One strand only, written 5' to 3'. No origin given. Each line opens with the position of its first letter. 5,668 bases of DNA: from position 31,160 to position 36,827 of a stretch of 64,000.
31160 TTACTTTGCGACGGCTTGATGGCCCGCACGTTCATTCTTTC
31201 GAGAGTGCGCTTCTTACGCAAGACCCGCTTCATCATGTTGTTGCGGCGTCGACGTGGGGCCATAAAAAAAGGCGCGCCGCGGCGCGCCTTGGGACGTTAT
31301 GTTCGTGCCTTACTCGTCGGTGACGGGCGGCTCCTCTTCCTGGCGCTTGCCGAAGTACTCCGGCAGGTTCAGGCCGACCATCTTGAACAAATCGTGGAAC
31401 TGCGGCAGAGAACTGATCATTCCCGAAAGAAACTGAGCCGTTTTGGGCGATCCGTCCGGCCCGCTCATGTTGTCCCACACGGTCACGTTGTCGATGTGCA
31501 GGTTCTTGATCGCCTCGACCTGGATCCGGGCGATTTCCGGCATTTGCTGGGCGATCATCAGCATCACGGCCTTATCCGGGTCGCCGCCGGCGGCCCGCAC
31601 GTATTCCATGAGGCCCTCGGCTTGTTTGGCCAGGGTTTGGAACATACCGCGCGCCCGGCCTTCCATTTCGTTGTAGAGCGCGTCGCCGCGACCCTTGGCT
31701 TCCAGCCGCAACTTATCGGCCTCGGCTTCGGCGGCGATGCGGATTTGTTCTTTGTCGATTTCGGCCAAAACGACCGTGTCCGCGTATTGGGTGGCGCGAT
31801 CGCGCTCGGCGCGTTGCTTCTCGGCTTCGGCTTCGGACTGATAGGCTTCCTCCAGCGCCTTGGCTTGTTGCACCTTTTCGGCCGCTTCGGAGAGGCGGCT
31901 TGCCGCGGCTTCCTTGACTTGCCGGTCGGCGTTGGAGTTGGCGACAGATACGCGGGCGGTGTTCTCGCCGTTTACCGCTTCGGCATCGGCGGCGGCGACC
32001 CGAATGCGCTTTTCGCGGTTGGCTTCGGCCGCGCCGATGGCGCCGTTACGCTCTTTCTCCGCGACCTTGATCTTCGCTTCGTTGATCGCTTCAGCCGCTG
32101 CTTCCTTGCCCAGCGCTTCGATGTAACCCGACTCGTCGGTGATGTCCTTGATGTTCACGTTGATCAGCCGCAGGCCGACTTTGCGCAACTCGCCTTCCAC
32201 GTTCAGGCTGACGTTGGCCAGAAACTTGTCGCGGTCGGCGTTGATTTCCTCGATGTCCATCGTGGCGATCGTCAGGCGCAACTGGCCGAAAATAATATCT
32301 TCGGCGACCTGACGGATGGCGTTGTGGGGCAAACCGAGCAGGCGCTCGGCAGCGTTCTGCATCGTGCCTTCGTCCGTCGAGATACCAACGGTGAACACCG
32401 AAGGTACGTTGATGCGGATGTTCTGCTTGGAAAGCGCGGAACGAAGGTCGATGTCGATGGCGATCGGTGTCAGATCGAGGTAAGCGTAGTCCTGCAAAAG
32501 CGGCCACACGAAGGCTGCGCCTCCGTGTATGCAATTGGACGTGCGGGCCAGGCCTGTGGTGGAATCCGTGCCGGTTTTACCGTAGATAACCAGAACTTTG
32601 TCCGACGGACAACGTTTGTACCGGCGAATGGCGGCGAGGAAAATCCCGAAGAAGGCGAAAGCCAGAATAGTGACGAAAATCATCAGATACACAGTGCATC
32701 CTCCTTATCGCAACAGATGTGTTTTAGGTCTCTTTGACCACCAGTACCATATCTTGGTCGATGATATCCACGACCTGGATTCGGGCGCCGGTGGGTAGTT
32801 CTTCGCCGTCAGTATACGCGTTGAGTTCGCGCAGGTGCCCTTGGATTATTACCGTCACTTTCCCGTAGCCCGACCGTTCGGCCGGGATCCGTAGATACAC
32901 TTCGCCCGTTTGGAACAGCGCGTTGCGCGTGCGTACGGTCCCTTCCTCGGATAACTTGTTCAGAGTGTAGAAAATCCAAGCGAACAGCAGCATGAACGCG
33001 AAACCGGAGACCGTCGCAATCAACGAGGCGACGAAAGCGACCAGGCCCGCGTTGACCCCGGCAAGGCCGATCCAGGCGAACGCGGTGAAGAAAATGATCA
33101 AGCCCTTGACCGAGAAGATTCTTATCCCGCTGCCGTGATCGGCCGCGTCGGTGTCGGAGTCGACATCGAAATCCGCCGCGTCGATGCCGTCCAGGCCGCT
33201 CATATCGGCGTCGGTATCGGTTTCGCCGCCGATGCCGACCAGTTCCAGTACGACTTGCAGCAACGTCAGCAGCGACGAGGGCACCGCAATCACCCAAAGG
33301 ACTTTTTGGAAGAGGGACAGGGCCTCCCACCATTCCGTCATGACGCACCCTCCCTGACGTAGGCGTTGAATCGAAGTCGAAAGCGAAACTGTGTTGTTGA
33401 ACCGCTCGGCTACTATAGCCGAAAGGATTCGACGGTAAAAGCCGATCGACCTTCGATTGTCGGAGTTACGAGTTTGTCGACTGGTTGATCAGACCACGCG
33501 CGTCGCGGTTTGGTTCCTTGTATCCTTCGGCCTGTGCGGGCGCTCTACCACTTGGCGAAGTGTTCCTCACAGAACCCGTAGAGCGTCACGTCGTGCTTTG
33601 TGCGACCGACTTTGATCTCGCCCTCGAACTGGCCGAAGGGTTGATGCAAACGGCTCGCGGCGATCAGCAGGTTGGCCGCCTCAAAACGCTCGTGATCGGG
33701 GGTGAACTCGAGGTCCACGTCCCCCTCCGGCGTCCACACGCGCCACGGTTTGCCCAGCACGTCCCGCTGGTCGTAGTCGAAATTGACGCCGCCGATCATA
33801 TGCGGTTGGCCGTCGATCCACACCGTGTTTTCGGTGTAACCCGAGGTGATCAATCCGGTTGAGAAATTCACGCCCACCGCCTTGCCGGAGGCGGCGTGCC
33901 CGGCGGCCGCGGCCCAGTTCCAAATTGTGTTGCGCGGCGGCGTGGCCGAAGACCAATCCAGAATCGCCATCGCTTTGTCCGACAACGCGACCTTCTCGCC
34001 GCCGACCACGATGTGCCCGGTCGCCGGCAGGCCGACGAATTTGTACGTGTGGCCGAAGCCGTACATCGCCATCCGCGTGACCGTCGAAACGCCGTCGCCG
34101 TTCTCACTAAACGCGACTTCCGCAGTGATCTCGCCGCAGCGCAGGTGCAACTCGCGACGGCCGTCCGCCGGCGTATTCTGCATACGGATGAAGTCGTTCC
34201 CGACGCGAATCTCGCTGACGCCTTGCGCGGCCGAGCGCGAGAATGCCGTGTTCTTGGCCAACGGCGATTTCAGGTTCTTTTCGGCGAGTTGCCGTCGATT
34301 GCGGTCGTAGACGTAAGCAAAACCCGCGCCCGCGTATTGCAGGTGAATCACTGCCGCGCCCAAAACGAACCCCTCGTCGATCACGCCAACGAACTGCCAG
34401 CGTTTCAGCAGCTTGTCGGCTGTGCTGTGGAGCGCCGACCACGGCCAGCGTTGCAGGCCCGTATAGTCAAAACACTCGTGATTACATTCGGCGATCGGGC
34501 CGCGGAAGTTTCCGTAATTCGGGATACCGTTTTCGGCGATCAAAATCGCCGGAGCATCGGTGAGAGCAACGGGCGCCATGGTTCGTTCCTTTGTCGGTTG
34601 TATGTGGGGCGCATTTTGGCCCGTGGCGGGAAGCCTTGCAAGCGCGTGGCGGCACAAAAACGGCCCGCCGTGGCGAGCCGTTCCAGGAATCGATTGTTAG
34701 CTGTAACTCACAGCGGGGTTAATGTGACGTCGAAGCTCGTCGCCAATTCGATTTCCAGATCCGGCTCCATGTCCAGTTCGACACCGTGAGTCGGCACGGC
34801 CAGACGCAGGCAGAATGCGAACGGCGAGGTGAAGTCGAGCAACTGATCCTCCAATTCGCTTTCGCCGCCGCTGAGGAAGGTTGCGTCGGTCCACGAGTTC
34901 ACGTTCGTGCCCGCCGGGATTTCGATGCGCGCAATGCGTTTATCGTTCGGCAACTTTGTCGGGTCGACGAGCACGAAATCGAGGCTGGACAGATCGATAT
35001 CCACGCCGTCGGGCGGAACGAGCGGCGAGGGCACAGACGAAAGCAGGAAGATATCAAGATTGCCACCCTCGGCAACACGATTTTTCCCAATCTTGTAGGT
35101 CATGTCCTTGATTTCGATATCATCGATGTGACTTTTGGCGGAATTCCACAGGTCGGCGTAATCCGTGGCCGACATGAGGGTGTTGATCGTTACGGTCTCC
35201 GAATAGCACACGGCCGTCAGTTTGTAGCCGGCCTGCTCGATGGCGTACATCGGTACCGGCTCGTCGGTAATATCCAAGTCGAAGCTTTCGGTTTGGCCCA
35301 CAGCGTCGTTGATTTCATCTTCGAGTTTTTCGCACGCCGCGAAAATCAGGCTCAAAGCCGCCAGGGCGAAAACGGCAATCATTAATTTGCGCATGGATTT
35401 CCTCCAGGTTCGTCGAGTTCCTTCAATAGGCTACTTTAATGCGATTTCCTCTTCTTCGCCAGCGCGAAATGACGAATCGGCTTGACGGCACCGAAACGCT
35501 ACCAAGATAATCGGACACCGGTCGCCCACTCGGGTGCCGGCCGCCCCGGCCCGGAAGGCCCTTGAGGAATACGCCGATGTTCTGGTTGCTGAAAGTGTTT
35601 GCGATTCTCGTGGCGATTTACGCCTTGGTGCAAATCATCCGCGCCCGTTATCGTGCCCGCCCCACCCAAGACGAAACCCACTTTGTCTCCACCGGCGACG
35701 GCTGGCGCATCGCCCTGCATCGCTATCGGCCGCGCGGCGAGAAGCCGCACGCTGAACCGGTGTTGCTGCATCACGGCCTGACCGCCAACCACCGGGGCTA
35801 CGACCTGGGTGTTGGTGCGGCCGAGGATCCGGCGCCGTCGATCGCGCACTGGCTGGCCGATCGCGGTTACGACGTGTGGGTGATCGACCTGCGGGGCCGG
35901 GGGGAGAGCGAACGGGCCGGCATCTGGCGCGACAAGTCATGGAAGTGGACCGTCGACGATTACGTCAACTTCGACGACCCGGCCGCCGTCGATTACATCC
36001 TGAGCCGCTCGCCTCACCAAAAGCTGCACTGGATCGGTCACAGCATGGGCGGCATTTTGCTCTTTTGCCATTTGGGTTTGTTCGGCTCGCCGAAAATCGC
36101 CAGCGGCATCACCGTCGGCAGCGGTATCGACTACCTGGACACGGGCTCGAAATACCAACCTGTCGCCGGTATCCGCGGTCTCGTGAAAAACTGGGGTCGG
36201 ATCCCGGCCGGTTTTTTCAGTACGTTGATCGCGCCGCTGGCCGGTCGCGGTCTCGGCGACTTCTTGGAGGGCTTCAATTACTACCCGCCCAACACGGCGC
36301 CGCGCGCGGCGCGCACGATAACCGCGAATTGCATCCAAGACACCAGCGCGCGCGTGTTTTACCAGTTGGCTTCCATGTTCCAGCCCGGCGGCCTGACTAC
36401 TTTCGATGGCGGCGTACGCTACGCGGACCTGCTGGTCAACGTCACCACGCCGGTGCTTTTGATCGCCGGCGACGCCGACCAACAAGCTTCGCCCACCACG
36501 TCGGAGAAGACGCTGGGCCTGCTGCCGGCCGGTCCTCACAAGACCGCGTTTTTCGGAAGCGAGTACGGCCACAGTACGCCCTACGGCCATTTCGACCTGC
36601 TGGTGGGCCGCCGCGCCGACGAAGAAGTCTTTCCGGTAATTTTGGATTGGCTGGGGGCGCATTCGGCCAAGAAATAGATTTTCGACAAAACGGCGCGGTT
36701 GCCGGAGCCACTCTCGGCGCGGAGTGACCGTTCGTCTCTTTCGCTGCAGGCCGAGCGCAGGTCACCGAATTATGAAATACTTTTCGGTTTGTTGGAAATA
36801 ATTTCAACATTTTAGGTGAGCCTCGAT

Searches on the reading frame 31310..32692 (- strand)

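Call 63: search_protein_families(library=pfam, proteins=[window:31310-32692:-], max_evalue=0.0001)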
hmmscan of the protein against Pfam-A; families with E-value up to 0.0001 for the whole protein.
window:31310-32692:- (460 aa): 1 family
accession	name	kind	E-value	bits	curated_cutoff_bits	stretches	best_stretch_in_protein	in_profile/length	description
PF01145.31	Band_7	-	1.5e-26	94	23.6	1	30-214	5-175/176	SPFH domain / Band 7 family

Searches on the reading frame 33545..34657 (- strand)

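Call 63: search_protein_families(library=pfam, proteins=[window:33545-34657:-], max_evalue=0.0001)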
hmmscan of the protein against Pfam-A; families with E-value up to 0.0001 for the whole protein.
window:33545-34657:- (370 aa): 1 family
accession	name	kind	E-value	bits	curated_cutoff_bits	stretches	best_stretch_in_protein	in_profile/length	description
PF10974.15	DUF2804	-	3.3e-56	191.4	26.9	1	39-370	10-339/339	Domain of unknown function (DUF2804)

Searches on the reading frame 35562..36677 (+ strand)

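Call 63: search_protein_families(library=pfam, proteins=[window:35562-36677:+], max_evalue=0.0001)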
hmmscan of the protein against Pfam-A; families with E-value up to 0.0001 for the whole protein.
window:35562-36677:+ (371 aa): 5 families
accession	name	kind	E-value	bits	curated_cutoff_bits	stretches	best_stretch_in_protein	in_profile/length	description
PF00561.26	Abhydrolase_1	-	4.9e-20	72.7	25.8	1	66-344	2-239/245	alpha/beta hydrolase fold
PF12146.15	Hydrolase_4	-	7.5e-14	52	27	1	94-183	23-105/239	Serine aminopeptidase, S33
PF12697.13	Abhydrolase_6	-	3.9e-10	41.2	26.3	1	67-311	1-180/217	Alpha/beta hydrolase family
PF04083.22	Abhydro_lipase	-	1e-06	28.6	27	1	38-76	13-55/63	Partial alpha/beta-hydrolase lipase region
PF00326.27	Peptidase_S9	-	9.7e-06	25.7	22.6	0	95-170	7-81/213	Prolyl oligopeptidase family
